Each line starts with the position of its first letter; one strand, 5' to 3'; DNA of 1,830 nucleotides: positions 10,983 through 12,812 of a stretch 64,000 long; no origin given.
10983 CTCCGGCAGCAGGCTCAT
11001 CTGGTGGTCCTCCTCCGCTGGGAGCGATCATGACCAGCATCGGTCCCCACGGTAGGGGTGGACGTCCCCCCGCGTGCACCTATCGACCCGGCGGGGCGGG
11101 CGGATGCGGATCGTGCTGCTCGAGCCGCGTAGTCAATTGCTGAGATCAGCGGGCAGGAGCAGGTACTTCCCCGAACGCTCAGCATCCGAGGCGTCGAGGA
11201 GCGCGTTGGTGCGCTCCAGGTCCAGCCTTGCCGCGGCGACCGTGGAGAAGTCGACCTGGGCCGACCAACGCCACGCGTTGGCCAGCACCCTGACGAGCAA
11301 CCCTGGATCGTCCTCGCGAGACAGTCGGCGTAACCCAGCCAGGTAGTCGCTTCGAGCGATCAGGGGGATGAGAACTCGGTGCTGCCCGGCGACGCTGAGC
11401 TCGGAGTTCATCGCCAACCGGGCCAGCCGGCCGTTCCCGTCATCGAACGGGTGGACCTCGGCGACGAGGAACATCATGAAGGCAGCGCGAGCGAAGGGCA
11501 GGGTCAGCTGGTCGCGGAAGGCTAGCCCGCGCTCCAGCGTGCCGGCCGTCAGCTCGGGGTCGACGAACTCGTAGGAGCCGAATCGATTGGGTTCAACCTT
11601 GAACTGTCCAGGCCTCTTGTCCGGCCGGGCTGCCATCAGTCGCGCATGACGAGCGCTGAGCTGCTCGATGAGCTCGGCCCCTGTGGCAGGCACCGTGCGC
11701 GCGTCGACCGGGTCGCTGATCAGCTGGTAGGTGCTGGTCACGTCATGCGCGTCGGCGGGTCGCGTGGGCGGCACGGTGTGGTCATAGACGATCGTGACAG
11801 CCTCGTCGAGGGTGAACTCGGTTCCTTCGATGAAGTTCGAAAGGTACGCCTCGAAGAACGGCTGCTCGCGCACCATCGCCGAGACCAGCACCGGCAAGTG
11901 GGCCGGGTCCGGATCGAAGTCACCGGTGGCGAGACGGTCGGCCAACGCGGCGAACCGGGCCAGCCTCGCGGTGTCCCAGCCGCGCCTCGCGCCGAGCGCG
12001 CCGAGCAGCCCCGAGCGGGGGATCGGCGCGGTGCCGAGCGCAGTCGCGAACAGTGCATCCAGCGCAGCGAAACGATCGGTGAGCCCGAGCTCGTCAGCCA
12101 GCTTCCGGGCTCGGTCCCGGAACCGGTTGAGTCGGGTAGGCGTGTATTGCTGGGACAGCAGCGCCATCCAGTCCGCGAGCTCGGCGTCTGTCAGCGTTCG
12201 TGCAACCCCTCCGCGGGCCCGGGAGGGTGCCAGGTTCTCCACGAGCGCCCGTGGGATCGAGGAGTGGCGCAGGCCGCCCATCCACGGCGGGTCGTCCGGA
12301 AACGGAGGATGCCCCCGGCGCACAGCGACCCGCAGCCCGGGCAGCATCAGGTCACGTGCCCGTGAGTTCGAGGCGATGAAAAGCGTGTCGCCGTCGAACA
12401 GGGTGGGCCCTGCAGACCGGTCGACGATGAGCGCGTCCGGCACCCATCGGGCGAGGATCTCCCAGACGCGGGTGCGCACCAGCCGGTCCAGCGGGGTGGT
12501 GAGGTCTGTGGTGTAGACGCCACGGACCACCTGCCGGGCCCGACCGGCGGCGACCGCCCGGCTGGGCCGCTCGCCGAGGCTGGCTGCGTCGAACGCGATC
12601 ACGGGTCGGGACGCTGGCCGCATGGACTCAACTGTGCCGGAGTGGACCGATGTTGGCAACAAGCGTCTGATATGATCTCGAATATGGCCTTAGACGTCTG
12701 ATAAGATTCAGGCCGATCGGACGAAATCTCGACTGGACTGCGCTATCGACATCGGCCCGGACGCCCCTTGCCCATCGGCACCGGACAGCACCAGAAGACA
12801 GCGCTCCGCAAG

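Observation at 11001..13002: Low-GC Fic (AMPylase) gene with AbiEi-like N-terminal domain inserted at the 3' side of tRNA-Arg(CCG)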

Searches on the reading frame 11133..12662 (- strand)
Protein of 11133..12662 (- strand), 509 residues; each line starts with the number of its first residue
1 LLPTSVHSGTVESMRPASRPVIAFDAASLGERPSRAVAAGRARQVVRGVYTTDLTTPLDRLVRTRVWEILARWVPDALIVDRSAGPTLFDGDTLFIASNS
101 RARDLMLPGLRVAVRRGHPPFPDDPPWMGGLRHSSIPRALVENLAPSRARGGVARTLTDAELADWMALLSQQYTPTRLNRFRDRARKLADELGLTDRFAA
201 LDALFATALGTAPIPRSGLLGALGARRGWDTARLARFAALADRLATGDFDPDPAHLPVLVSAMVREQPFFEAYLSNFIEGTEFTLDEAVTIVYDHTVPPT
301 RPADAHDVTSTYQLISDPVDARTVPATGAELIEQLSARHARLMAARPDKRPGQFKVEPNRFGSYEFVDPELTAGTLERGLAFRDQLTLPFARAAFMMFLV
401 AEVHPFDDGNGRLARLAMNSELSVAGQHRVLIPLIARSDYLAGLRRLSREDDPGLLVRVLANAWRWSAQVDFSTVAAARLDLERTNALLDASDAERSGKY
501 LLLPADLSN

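Call 4: search_protein_families(library=pfam, proteins=[window:11133-12662:-], max_evalue=1)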
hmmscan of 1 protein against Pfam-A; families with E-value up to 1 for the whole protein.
window:11133-12662:- (509 aa): 2 families
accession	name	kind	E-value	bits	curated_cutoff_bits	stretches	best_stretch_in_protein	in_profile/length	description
PF02661.23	Fic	-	1.9e-11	45.1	24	1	333-420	5-91/93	Fic/DOC family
PF13784.11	Fic_N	-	0.23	11.9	26.7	1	270-309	34-71/82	Fic/DOC family N-terminal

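Call 5: search_protein_families(library=ncbifam, proteins=[window:11133-12662:-], max_evalue=1)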
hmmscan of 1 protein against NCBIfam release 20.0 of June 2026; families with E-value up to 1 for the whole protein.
window:11133-12662:- (509 aa): 4 families
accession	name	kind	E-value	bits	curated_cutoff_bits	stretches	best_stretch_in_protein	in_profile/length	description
NF041381.1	XopAC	subfamily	0.025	13.3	450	1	392-422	381-411/451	XopAC/AvrAC family type III secretion system effector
TIGR02613.1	mob_myst_B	hypoth_equivalog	0.041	13.8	124.4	1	401-422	120-141/186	mobile mystery protein B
NF046030.1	ProtAdlyltaseSoFic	equivalog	0.074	12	550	1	389-441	178-228/361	protein adenylyltransferase Fic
NF046029.1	ProtAdlyltaseNmFic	equivalog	0.079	12.7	230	1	403-447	96-140/177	protein adenylyltransferase Fic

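Call 7: find_homologous_proteins(query=window:11133-12662:-)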
Query window:11133-12662:- (509 aa): 1409 proteins with E <= 0.001 among 8000 candidates; the best 120 are listed.
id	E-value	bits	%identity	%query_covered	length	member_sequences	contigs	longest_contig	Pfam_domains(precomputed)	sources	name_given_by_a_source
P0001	0.0e+0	1014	94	97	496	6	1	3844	PF02661.24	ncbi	-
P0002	2.0e-255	866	81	97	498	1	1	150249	PF02661.24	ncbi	-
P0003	2.5e-255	866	78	97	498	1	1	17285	PF02661.24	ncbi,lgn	-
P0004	2.9e-249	846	77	96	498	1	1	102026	PF02661.24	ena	-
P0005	2.3e-238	810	74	97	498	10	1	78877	PF02661.24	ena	-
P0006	1.3e-233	794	73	96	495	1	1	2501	PF02661.24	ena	-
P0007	6.4e-233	792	74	96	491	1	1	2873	PF02661.24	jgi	jgi:hypothetical protein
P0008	1.7e-230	784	72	96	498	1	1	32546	PF02661.24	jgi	jgi:Fic/DOC family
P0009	2.0e-226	770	73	97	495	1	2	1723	PF02661.24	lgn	-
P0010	4.0e-225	766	72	97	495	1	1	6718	PF02661.24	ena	-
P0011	1.3e-221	755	71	96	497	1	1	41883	PF02661.24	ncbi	-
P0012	1.5e-221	754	71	96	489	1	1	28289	PF02661.24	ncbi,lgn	-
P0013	3.8e-216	737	73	91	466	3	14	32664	PF02661.24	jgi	jgi:hypothetical protein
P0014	7.5e-216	736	70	96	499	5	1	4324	PF02661.24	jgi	jgi:hypothetical protein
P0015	6.4e-214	729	69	98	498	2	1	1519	PF02661.24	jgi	jgi:hypothetical protein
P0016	4.7e-213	726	68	96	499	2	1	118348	PF02661.24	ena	-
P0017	1.1e-211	722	69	96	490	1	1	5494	PF02661.24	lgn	-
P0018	1.1e-209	715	68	97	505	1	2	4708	PF02661.24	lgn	-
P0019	4.1e-206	703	65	98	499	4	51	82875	PF02661.24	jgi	jgi:hypothetical protein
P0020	3.3e-205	700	64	97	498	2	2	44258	PF02661.24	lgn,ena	-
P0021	7.8e-204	696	64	98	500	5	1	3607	PF02661.24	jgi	jgi:hypothetical protein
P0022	7.8e-198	676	67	89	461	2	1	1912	PF02661.24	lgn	-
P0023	2.0e-194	665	65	96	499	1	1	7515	PF02661.24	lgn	-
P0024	2.5e-193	661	65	97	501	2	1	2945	PF02661.24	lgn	-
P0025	4.4e-193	660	64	96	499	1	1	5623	PF02661.24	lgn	-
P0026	1.1e-192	659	63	96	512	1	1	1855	PF02661.24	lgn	-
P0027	4.3e-191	654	63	96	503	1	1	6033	PF02661.24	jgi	jgi:hypothetical protein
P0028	1.1e-190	653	68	85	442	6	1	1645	PF02661.24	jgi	-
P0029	3.7e-190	651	65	97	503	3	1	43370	PF02661.24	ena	-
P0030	1.6e-187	642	62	97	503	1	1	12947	PF02661.24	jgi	jgi:hypothetical protein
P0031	1.5e-186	639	66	88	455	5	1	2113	PF02661.24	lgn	-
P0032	1.1e-180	620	77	72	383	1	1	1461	PF02661.24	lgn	-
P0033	1.3e-177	609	61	95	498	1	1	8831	PF02661.24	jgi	jgi:hypothetical protein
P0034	2.2e-176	605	60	96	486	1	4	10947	PF02661.24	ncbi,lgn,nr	ncbi:MAG TPA: cell filamentation protein Fic [Micromonosporaceae bacterium]|nr:cell filamentation pr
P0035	2.2e-174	599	76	61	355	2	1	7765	PF02661.24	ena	-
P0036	4.4e-174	598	72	75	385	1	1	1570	PF02661.24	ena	-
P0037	1.5e-165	570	56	95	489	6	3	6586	PF02661.24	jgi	-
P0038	1.8e-152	527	64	75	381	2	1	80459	PF02661.24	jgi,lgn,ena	-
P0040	4.1e-142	492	65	72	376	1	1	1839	PF02661.24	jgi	jgi:hypothetical protein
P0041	4.0e-138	479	52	94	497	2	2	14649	PF02661.24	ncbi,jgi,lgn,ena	-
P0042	4.7e-138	479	53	93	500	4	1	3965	PF02661.24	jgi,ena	-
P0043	2.4e-137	477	51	94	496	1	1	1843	PF02661.24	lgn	-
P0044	1.0e-135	471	50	93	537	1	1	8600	PF02661.24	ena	-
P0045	3.0e-135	470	60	76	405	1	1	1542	PF02661.24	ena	-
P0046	3.0e-134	466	50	96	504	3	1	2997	PF02661.24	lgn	-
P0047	5.3e-134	466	50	93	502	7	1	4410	PF02661.24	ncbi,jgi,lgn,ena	-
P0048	6.9e-133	462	51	96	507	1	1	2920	PF02661.24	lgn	-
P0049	2.3e-132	460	52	90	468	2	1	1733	PF02661.24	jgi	-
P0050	1.0e-130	455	62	68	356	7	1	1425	PF02661.24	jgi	jgi:hypothetical protein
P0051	8.4e-128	445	51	90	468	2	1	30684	PF02661.24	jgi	-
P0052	4.6e-127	443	70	58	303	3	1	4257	PF02661.24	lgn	-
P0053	6.4e-126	439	49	93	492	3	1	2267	PF02661.24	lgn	-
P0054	1.7e-125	438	48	96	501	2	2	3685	PF02661.24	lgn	-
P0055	4.8e-122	426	50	93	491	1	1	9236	PF02661.24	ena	-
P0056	5.1e-122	426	46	95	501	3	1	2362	PF02661.24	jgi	jgi:Fic family protein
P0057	3.3e-119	417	46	96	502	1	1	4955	PF02661.24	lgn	-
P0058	7.1e-119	416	48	95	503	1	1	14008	PF02661.24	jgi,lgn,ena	-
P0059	1.0e-118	415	48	93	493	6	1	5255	PF02661.24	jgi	-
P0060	1.6e-117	411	49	93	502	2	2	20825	PF02661.24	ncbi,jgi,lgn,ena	-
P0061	5.2e-117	410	47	96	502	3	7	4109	PF02661.24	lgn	-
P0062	7.1e-117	409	48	93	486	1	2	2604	PF02661.24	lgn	-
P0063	4.6e-116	407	47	96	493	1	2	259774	PF02661.24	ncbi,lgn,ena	-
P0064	5.7e-116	406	48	93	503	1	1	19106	PF02661.24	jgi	jgi:hypothetical protein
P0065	8.6e-116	406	54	72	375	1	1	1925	PF02661.24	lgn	-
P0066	1.3e-115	405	46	93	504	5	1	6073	PF02661.24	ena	-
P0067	3.6e-114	400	48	93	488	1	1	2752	PF02661.24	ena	-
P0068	9.2e-113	396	46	93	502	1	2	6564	PF02661.24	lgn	-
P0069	2.0e-112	394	48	93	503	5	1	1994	PF02661.24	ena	-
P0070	3.4e-112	394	48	93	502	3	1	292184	PF02661.24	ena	-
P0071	8.9e-112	392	48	90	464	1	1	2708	PF02661.24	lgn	-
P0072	9.8e-112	392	47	93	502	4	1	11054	PF02661.24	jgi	jgi:hypothetical protein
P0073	2.1e-111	391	46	95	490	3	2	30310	PF02661.24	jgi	jgi:hypothetical protein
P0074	2.5e-111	391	43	93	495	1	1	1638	PF02661.24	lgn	-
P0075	4.6e-111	390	47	93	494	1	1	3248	PF02661.24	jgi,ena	-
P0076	4.6e-111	390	43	97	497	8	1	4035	PF02661.24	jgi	jgi:hypothetical protein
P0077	5.8e-111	390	44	90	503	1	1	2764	PF02661.24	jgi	jgi:hypothetical protein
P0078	1.5e-110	388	45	93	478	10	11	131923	PF02661.24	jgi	jgi:hypothetical protein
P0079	1.6e-110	388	47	93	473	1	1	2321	PF02661.24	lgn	-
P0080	2.9e-110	387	47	96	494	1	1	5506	PF02661.24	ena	-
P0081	3.9e-110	387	46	90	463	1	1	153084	PF02661.24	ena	-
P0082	5.2e-110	387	47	96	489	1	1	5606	PF02661.24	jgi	jgi:hypothetical protein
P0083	5.6e-110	386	46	96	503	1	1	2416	PF02661.24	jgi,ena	-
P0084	5.7e-110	386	47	93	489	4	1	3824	PF02661.24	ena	-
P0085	8.0e-110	386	47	93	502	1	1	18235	PF02661.24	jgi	jgi:hypothetical protein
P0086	2.5e-109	384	47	93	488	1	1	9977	PF02661.24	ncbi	-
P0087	3.0e-109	384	47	93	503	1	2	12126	PF02661.24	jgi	jgi:hypothetical protein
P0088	6.6e-109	383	43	96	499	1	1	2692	PF02661.24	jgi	jgi:hypothetical protein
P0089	8.3e-109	383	46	93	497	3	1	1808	PF02661.24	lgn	-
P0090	1.0e-108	382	46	93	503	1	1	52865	PF02661.24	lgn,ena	-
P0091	1.3e-108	382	47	93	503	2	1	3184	PF02661.24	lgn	-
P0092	1.4e-108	382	47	93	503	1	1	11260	PF02661.24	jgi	jgi:hypothetical protein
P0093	1.5e-108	382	47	93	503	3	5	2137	PF02661.24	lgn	-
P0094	1.6e-108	382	44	96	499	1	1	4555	PF02661.24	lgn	-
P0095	2.7e-108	381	46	93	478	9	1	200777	PF02661.24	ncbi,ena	-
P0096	2.9e-108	381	46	93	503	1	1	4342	PF02661.24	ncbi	ncbi:MAG: Fic family protein [Acidimicrobiia bacterium]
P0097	3.1e-108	381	47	93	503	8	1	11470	PF02661.24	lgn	-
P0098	3.4e-108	381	47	91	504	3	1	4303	PF02661.24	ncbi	-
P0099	5.6e-108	380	46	93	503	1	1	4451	PF02661.24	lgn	-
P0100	7.9e-108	379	47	93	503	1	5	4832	PF02661.24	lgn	-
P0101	8.7e-108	379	46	94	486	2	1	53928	PF02661.24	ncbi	ncbi:MAG: Fic family protein [Mycobacteriales bacterium]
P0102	9.6e-108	379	43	96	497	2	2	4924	PF02661.24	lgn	-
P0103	1.0e-107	379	43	96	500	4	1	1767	PF02661.24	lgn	-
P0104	1.2e-107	379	44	96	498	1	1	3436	PF02661.24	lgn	-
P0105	1.2e-107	379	46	93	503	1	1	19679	PF02661.24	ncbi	-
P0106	1.2e-107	379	47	93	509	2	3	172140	PF02661.24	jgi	jgi:hypothetical protein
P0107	1.2e-107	379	45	92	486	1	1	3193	PF02661.24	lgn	-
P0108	1.4e-107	379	46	93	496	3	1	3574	PF02661.24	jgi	jgi:Fic/DOC family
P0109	1.7e-107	378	43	94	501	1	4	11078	PF02661.24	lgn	-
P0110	1.8e-107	378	42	93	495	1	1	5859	PF02661.24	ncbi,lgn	-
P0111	1.8e-107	378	45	93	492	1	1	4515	PF02661.24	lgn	-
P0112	2.1e-107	378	45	95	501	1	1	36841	PF02661.24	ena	-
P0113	2.3e-107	378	48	90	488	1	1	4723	PF02661.24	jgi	jgi:hypothetical protein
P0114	2.3e-107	378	45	95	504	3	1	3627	PF02661.24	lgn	-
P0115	2.6e-107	378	46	93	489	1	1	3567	PF02661.24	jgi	jgi:hypothetical protein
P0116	3.3e-107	377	47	93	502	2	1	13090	PF02661.24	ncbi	-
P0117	3.6e-107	377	46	93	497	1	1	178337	PF02661.24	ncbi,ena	-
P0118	3.8e-107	377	47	94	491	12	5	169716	PF02661.24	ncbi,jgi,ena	jgi:hypothetical protein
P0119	5.1e-107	377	43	96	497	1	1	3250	PF02661.24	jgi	jgi:hypothetical protein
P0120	7.2e-107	376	45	93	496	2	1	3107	PF02661.24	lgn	-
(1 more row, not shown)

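Call 8: search_protein_families(library=padloc, proteins=[window:11133-12662:-], max_evalue=1)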
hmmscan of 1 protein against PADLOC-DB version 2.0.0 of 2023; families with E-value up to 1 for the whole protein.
window:11133-12662:- (509 aa): 9 families
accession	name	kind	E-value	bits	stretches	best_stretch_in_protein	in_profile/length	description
PDLC03963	SoFic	-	2.5e-13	48.1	1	270-422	59-212/361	-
PDLC04836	PDC-S04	-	9.9e-13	45.8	1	272-462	30-225/244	-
PDLC04840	PDC-S04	-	1.4e-07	29.5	1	272-445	16-197/227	-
PDLC04966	PDC-S24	-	3.8e-06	24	1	386-433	300-349/497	-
PDLC04837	PDC-S04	-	4e-05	21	1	272-449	30-210/234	-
PDLC04839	PDC-S04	-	0.00014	19.6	1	402-426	139-163/205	-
PDLC04838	PDC-S04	-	0.0091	13.8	1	392-442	132-181/209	-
PDLC01754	Cas2e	-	0.051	11.9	1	45-74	26-52/97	-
PDLC04842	PDC-S04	-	0.058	11.1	1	403-446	111-154/202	-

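Call 11: search_solved_structures(query=A1, max_evalue=1, show_alignments=2)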
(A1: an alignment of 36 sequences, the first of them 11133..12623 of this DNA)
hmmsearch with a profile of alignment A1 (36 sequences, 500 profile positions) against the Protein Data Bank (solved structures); distinct sequences matched with E-value up to 1: 48.
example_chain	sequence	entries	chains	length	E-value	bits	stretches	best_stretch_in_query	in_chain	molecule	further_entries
5jj6_A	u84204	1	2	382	1.4e-14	57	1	223-453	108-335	Adenosine monophosphate-protein transferase FICD homolog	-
5jj7_A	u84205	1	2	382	2.1e-13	53.2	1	253-453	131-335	Adenosine monophosphate-protein transferase FICD homolog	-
6i7j_A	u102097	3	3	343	1.5e-11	47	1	255-456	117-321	Adenosine monophosphate-protein transferase FICD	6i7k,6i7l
6i7i_A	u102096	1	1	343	2.7e-11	46.2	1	255-456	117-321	Adenosine monophosphate-protein transferase FICD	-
4u04_A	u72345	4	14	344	3e-11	46.1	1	255-456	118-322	Adenosine monophosphate-protein transferase FICD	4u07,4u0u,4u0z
6i7g_A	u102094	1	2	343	3e-11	46.1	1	255-456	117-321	Adenosine monophosphate-protein transferase FICD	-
6i7h_A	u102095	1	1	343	3.5e-11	45.8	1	255-456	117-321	Adenosine monophosphate-protein transferase FICD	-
4u0s_A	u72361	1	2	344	5.2e-10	42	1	256-456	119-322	Adenosine monophosphate-protein transferase FICD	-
9yz5_A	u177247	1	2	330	6e-10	41.8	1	256-454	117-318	Protein adenylyltransferase FICD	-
6zmd_B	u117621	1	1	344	6.1e-10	41.8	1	256-456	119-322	Protein adenylyltransferase FICD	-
7b7z_A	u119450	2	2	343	9e-10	41.2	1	255-456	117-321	Protein adenylyltransferase FICD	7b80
3cuc_A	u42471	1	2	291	3.4e-08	36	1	366-441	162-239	Protein of unknown function with a Fic domain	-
7cb8_A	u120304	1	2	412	3.6e-08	35.9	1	323-459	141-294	Fic-domain containing protein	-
4x2e_A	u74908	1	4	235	2.4e-06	29.9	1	264-415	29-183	Fic family protein putative filamentation induced by cAMP protein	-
4x2c_A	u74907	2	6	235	0.00026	23.2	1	264-415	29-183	Fic family protein putative filamentation induced by cAMP protein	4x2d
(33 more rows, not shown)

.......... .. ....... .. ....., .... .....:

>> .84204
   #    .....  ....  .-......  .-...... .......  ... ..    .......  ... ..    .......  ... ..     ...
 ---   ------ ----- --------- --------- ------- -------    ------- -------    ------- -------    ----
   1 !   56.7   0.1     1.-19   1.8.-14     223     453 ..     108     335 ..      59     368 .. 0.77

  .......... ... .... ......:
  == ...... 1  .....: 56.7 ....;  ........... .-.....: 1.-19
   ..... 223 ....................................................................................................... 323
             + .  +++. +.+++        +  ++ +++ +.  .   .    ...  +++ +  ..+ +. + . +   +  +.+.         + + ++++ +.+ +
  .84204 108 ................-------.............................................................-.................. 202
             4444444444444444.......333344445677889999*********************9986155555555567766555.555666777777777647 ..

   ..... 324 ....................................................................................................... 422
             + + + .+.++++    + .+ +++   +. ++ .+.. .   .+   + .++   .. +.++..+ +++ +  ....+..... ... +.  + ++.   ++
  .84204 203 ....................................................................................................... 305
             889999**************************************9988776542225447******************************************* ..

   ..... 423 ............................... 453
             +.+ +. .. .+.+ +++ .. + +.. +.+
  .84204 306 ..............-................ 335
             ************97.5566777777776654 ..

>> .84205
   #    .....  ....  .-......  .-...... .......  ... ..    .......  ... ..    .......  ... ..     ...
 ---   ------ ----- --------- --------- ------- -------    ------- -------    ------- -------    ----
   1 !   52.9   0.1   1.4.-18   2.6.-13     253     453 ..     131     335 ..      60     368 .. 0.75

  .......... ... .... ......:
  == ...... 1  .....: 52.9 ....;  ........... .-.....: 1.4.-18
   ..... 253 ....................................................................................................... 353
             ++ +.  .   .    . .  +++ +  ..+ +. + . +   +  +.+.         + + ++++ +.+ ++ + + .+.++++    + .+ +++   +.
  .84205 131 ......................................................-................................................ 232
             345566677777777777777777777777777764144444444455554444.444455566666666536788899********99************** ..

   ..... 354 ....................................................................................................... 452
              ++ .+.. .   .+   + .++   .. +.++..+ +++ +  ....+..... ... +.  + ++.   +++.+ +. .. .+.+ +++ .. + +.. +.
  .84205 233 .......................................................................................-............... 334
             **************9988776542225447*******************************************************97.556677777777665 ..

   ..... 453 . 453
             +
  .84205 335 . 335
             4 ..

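Call 12: find_encoding_contigs(protein=P0002, flank=6000, max_places=3)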
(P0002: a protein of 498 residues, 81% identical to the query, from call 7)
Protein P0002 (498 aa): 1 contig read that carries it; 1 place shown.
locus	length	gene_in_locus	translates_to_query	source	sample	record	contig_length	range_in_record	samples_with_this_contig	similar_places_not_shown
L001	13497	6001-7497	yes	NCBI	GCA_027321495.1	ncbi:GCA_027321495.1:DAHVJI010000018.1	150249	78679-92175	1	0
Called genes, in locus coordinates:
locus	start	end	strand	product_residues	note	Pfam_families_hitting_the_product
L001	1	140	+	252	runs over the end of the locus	PF13230:GATase_4, PF13522:GATase_6 (weak)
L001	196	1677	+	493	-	PF00324:AA_permease, PF13520:AA_permease_2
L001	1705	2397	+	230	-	PF04199:Cyclase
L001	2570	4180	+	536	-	PF00488:MutS_V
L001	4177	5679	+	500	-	PF00488:MutS_V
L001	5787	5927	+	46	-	-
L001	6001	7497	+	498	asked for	PF02661:Fic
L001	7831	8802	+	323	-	PF00146:NADHdh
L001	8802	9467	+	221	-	-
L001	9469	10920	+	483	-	PF00361:Proton_antipo_M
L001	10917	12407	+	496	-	PF00329:Complex1_30kDa, PF00346:Complex1_49kDa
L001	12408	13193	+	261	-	PF01058:Oxidored_q6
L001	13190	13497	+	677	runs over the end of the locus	PF00361:Proton_antipo_M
